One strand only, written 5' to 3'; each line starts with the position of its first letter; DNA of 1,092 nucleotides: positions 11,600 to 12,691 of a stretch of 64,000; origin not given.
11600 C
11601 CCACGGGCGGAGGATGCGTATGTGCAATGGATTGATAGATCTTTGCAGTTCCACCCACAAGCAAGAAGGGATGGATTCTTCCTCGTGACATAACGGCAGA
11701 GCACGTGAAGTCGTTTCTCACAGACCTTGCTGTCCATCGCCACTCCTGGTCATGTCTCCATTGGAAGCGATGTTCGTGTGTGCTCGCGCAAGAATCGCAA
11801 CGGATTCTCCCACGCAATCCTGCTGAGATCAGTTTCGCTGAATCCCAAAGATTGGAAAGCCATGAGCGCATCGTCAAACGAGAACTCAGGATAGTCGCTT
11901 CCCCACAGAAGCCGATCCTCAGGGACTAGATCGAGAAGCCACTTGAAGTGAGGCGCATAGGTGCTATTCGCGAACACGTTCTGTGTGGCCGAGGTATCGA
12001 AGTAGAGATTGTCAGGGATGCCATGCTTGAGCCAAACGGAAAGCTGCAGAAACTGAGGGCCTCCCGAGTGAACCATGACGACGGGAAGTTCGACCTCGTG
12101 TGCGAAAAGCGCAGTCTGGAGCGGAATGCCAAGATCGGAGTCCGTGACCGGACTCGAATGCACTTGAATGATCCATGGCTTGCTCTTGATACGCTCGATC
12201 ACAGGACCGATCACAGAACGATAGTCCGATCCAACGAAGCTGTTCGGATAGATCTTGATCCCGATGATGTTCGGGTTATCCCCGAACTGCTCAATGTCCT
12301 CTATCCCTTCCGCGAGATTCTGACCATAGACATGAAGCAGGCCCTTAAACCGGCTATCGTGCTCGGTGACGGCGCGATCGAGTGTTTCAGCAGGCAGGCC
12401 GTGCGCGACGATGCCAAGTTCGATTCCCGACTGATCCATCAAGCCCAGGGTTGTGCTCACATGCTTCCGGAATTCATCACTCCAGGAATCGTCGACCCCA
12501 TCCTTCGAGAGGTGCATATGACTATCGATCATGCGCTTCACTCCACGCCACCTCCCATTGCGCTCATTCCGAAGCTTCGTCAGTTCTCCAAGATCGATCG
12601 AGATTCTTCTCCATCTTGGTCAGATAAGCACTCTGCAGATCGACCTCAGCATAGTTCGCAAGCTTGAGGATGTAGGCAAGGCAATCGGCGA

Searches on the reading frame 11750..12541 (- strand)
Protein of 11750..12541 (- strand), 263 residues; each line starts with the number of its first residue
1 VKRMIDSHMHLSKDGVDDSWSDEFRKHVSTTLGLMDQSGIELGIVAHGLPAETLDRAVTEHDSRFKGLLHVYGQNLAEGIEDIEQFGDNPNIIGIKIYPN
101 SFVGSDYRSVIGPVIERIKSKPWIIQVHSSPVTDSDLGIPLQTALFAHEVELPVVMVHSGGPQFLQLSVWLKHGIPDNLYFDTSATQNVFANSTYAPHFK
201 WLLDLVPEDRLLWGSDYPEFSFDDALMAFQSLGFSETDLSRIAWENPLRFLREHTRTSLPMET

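Call 48: search_protein_families(library=pfam, proteins=[window:11750-12541:-], max_evalue=0.001)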
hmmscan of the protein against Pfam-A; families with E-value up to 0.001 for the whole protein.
window:11750-12541:- (263 aa): 1 family
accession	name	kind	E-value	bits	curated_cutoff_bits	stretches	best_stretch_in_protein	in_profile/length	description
PF04909.20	Amidohydro_2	-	6.6e-22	79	26.4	1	32-252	44-288/289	Amidohydrolase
